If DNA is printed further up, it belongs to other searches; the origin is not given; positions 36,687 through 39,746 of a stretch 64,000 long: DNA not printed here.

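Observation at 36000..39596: Prophage-borne two-gene cassette: unrecognisable 273-aa protein + 919-aa uncharacterised-domain/RecD-like helicase fusion (candidate novel defence system)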

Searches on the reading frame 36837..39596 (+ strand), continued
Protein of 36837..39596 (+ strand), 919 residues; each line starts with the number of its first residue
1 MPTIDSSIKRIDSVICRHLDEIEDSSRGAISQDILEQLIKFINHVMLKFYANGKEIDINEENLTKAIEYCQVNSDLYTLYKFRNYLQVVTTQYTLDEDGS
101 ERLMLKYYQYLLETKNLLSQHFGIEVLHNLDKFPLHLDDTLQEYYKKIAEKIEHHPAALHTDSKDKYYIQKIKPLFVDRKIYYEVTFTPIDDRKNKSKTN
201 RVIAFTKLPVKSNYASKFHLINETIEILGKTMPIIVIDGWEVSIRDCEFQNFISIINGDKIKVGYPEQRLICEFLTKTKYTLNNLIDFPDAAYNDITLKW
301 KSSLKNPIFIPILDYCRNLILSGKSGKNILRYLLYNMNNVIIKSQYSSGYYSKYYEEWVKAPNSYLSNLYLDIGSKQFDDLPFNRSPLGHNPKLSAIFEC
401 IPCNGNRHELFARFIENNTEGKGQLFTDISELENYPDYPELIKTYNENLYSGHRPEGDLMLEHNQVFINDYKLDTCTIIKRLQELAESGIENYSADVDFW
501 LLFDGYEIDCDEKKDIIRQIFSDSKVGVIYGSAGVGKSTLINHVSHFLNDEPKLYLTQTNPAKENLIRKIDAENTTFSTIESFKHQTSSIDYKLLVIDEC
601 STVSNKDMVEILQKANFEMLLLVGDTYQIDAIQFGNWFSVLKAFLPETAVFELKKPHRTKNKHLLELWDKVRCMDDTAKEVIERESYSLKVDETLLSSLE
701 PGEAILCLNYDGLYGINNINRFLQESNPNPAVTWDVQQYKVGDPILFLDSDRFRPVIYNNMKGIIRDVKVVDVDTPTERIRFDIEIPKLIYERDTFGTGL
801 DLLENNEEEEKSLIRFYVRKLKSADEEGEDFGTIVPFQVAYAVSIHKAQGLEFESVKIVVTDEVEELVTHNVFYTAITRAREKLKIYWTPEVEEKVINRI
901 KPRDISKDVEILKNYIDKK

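Call 61: search_protein_families(library=padloc, proteins=[L026:649-1944:+, L026:1947-2945:+, L026:2945-5908:+, L027:333-2153:+, L027:2157-5258:+, L027:5262-5957:+, L072:206-1435:+, L072:1440-4631:+, L072:4641-5336:+, L072:5349-5993:+], max_evalue=0.001)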
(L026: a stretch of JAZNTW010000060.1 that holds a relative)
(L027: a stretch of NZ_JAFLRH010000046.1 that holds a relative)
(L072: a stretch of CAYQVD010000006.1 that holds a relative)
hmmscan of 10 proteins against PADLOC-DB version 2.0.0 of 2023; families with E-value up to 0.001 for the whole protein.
L026:649-1944:+ (431 aa): 93 families (the best 25 are shown)
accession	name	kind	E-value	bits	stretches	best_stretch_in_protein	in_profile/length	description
PDLC03072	Specificity_I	-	5.7e-80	267.5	2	5-249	8-258/448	Type I specificity subunit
PDLC03105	Specificity_I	-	1.9e-77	259.6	2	5-247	9-256/448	Type I specificity subunit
PDLC03090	Specificity_I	-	8.2e-76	254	1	5-400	6-433/434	Type I specificity subunit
PDLC03174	Specificity_I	-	2.5e-74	248.7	2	5-235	6-250/468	Type I specificity subunit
PDLC03191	Specificity_I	-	4.7e-55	185.6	3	156-238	168-250/436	Type I specificity subunit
PDLC03073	Specificity_I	-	4e-53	179.1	2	7-240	4-249/437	Type I specificity subunit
PDLC03083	Specificity_I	-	3.1e-35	119.5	2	156-252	449-545/717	Type I specificity subunit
PDLC03142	Specificity_I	-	2.3e-31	107.1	3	151-234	188-271/483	Type I specificity subunit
PDLC03093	Specificity_I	-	3.8e-31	106.5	1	247-400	212-362/374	Type I specificity subunit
PDLC03162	Specificity_I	-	8.8e-30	101.8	2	75-248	72-236/431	Type I specificity subunit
PDLC03145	Specificity_I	-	2.2e-28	97.2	2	10-204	14-208/454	Type I specificity subunit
PDLC03147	Specificity_I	-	2.6e-28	97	2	63-238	63-236/431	Type I specificity subunit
PDLC03071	Specificity_I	-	1.1e-25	88.6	2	9-232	7-223/420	Type I specificity subunit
PDLC03165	Specificity_I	-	6.5e-25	86.4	1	64-393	75-409/411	Type I specificity subunit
PDLC03160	Specificity_I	-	6.3e-22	76.2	1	12-399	10-384/386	Type I specificity subunit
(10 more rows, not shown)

L026:1947-2945:+ (333 aa): 5 families
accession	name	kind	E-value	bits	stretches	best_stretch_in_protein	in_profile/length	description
PDLC04990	PDC-S31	-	3.7e-25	87.2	2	34-180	6-146/259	-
PDLC04994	PDC-S31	-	5.5e-15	53.5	1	28-175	10-152/273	-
PDLC04991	PDC-S31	-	9.8e-11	39.7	1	146-179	67-100/208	-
PDLC04992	PDC-S31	-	1.4e-07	29.5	1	140-284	53-172/220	-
PDLC04993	PDC-S31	-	0.0002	18.7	0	125-216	53-140/245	-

L026:2945-5908:+ (988 aa): 6 families
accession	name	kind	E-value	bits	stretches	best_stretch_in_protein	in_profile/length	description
PDLC03040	REase_I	-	6e-46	154.8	1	112-714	116-697/1029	Type I restriction enzyme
PDLC03048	REase_I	-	2.4e-32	110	3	112-420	93-390/976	Type I restriction enzyme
PDLC03041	REase_I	-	3.3e-16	56.5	2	639-711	673-745/1099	Type I restriction enzyme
PDLC03044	REase_I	-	9.3e-16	55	2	117-539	114-490/1034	Type I restriction enzyme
PDLC03045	REase_I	-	8.2e-10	35.3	1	640-705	625-691/995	Type I restriction enzyme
PDLC03046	REase_I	-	9e-10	35.1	1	644-704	676-735/1025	Type I restriction enzyme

L027:333-2153:+ (606 aa): 110 families (the best 25 are shown)
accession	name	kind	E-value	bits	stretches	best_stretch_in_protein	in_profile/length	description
PDLC03059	Specificity_I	-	2.3e-88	294.9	1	164-397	179-411/412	Type I specificity subunit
PDLC03098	Specificity_I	-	1.6e-86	289.5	1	1-396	12-442/443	Type I specificity subunit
PDLC03087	Specificity_I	-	3.7e-56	188.8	1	2-393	2-416/418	Type I specificity subunit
PDLC03178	Specificity_I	-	3.7e-55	185.9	2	137-386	130-409/411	Type I specificity subunit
PDLC03101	Specificity_I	-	2.2e-51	173.7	1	14-393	2-406/411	Type I specificity subunit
PDLC03113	Specificity_I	-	1.6e-48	163.6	1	4-394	6-422/422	Type I specificity subunit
PDLC03116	Specificity_I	-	1.7e-45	153.9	2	5-212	196-404/409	Type I specificity subunit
PDLC03165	Specificity_I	-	3.1e-42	143.5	1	15-385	18-408/411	Type I specificity subunit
PDLC03158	Specificity_I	-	2.8e-39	133.3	2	14-227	23-242/433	Type I specificity subunit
PDLC03156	Specificity_I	-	1.8e-38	131.1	3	42-211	242-405/413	Type I specificity subunit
PDLC03118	Specificity_I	-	4.1e-37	126.4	2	14-256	2-252/416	Type I specificity subunit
PDLC04137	mad5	-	1.1e-33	115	1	17-384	2-391/392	mads_5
PDLC03073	Specificity_I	-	3.6e-32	110.1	2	7-198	7-206/437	Type I specificity subunit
PDLC03068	Specificity_I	-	5.9e-32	109.3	2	31-186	18-172/403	Type I specificity subunit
PDLC03099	Specificity_I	-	2.6e-31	107.2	2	217-385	4-167/405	Type I specificity subunit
PDLC03032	MTase_I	-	1.9e-29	100.3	2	6-211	793-1000/1001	Type I methyltransferase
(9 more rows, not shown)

L027:2157-5258:+ (1034 aa): 9 families
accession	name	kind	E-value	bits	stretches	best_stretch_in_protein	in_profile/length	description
PDLC03044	REase_I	-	0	1224.6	1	4-1030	4-1029/1034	Type I restriction enzyme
PDLC03041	REase_I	-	4.1e-99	331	1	57-955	63-990/1099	Type I restriction enzyme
PDLC03040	REase_I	-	2.3e-85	285.3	1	10-977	9-947/1029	Type I restriction enzyme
PDLC03048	REase_I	-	2.4e-64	215.9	1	104-740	85-704/976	Type I restriction enzyme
PDLC03046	REase_I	-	5.6e-31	105.3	2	124-496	120-508/1025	Type I restriction enzyme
PDLC03045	REase_I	-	1.3e-18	64.4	1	289-713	283-703/995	Type I restriction enzyme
PDLC02707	PbeA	-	1.4e-05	21.9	1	289-538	267-503/672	PbeA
PDLC04140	mad8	-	0.00033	18.3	0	298-401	35-113/314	mads_8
PDLC04556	PDC-M27C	-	0.00053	16.4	0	275-375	39-158/892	-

L027:5262-5957:+ (232 aa): 0 families

L072:206-1435:+ (409 aa): 123 families (the best 25 are shown)
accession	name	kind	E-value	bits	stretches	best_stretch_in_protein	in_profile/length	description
PDLC03156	Specificity_I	-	3.2e-88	294.9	2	141-408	135-406/413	Type I specificity subunit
PDLC03101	Specificity_I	-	1.7e-73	246.5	1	16-408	2-407/411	Type I specificity subunit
PDLC03099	Specificity_I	-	2e-73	245.8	2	215-409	200-394/405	Type I specificity subunit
PDLC03081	Specificity_I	-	2.6e-69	231.8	2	13-210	207-405/413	Type I specificity subunit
PDLC03090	Specificity_I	-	5.3e-69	231.5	2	215-407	236-433/434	Type I specificity subunit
PDLC03158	Specificity_I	-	2.8e-66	222.3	2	17-210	24-223/433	Type I specificity subunit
PDLC03162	Specificity_I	-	6.2e-66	221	1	15-382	3-387/431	Type I specificity subunit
PDLC03134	Specificity_I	-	9.1e-65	217.1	2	214-408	213-409/428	Type I specificity subunit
PDLC03113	Specificity_I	-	9.2e-63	210.5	2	14-232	14-239/422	Type I specificity subunit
PDLC03108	Specificity_I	-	2.5e-62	209.6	2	14-204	31-223/452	Type I specificity subunit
PDLC03178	Specificity_I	-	3.3e-61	205.9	2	18-203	217-410/411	Type I specificity subunit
PDLC03098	Specificity_I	-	1e-60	204.4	2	16-213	25-228/443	Type I specificity subunit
PDLC04137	mad5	-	1.3e-59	200.4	1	19-397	2-390/392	mads_5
PDLC03119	Specificity_I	-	7.3e-59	197.6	2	216-377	3-164/393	Type I specificity subunit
PDLC03118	Specificity_I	-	5.5e-58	195.1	2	212-408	210-409/416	Type I specificity subunit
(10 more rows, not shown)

L072:1440-4631:+ (1063 aa): 7 families
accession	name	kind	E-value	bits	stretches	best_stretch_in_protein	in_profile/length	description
PDLC03041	REase_I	-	1.1e-146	488.6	1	11-977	10-1014/1099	Type I restriction enzyme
PDLC03044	REase_I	-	1.1e-118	395.7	2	274-977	217-975/1034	Type I restriction enzyme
PDLC03040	REase_I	-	1.2e-113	378.9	2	283-1024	232-994/1029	Type I restriction enzyme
PDLC03048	REase_I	-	1.4e-66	223.4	1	88-881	64-813/976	Type I restriction enzyme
PDLC03046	REase_I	-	6.4e-25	85.3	2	332-510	278-489/1025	Type I restriction enzyme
PDLC03045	REase_I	-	1.1e-23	81.2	1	309-758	259-726/995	Type I restriction enzyme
PDLC03043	REase_I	-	7.3e-13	46.3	1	19-217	41-217/313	Type I restriction enzyme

L072:4641-5336:+ (232 aa): 0 families

L072:5349-5993:+ (215 aa): 0 families

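Call 75: search_protein_families(library=padloc, alignment_id=A9, max_evalue=1e-8)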
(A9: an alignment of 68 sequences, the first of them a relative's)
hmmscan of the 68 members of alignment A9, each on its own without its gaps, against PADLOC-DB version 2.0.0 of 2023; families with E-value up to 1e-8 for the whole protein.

A. member 1, L001:10122-11831:- (569 aa): 5 families
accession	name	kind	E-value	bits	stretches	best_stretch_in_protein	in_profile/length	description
PDLC03463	REase_II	-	0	1364.6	1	1-569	2-570/570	Type II restriction enzyme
PDLC03394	REase_II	-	2.5e-23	80.4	1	341-518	380-546/684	Type II nicking endonuclease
PDLC03393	REase_II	-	1.2e-16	58.2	1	189-515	235-565/624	Type II nicking endonuclease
PDLC03507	REase_II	-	8.4e-10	35.9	1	404-514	421-523/542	Type II restriction enzyme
PDLC03557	REase_II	-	1.5e-09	34.8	1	401-489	489-574/648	Type II restriction enzyme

B. families by the number of members that match (of 68 scanned): 232 families (the first 25 are shown)
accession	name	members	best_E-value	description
PDLC03237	MTase_II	10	9.7e-219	Type II methyltransferase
PDLC03217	MTase_II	10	1.3e-134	Type II methyltransferase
PDLC03272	MTase_II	10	1.7e-124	Type II methyltransferase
PDLC03378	MTase_II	10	4.5e-124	Type II methyltransferase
PDLC03361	MTase_II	10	5.3e-120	Type II methyltransferase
PDLC00027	DruM2|DruM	10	5.5e-111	DNA cytosine methylase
PDLC02653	DrmMII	10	1.3e-108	DrmMII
PDLC03234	MTase_II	10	4.2e-98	Type II methyltransferase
PDLC00033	DruM2|DruM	10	2.9e-87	DNA cytosine methylase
PDLC03326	MTase_II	10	4.6e-84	Type II methyltransferase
PDLC00031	DruM2|DruM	10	2.2e-82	DNA cytosine methylase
PDLC02650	DrmMII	10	2.8e-81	DrmMII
PDLC03242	MTase_II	10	3.6e-80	Type II methyltransferase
PDLC03716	oMTase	10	6.9e-73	orphan methyltransferase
PDLC03734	oMTase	10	5.6e-69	orphan methyltransferase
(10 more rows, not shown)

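Call 88: search_solved_structures(query=L067:2548-4113:+, max_evalue=0.001)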
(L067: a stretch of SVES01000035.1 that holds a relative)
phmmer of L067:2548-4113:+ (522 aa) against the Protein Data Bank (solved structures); distinct sequences matched with E-value up to 0.001: 14.
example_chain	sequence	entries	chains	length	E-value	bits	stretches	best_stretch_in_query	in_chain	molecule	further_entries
3g13_A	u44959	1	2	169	2.6e-57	198.2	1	26-179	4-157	Putative conjugative transposon recombinase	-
3guv_A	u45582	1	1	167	1.8e-12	50.3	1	27-165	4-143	Site-specific recombinase, resolvase family protein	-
3bvp_A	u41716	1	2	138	6.7e-10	41.8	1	29-158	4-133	TP901-1 Integrase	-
2gm4_A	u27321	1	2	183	4.5e-09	39.1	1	32-179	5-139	Transposon gamma-delta resolvase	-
1gdr_A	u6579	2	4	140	3.1e-08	36.4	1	29-178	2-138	GAMMA DELTA-RESOLVASE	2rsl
1gdt_A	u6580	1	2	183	4.7e-08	35.8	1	29-179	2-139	PROTEIN (GAMMA DELTA RESOLVASE)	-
5cy1_A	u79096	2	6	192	4.8e-08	35.7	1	28-172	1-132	Transposon Tn3 resolvase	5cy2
1zr2_A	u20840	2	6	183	1.1e-07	34.6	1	32-179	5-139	Transposon gamma-delta resolvase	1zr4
2mhc_A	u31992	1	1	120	6.8e-07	31.9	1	31-129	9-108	TnpX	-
4bqq_A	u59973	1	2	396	7.7e-07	31.7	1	53-151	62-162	INTEGRASE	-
9ibl_B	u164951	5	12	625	1.6e-06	30.7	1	54-150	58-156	Integrase | PhiC31 integrase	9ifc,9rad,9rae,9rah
9u2s_A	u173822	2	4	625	1.6e-06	30.7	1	55-150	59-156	Integrase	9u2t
9teh_A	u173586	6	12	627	1.6e-06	30.7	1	55-150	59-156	Integrase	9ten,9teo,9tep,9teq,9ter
2gm5_A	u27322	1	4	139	2.7e-06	30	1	32-171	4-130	Transposon gamma-delta resolvase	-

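Call 89: search_solved_structures(query=L027:5262-5957:+, max_evalue=1)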
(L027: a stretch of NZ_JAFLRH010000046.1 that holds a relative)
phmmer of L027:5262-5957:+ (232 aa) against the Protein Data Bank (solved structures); distinct sequences matched with E-value up to 1: 4.
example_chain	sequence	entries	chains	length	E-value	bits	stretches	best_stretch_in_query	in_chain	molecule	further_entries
6x89_AM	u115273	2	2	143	0.028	17.2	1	80-142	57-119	NADH dehydrogenase [ubiquinone] 1 alpha subcomplex subunit 13-A | NDUA13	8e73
4jix_A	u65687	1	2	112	0.26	14.1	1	155-203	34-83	Projannalysin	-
7ar7_Z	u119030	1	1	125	0.42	13.4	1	79-143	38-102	NADH dehydrogenase [ubiquinone] 1 alpha subcomplex subunit 13-A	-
7a23_Z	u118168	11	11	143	0.57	12.9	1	79-143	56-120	B16.6 | NADH dehydrogenase [ubiquinone] 1 alpha subcomplex subunit 13-A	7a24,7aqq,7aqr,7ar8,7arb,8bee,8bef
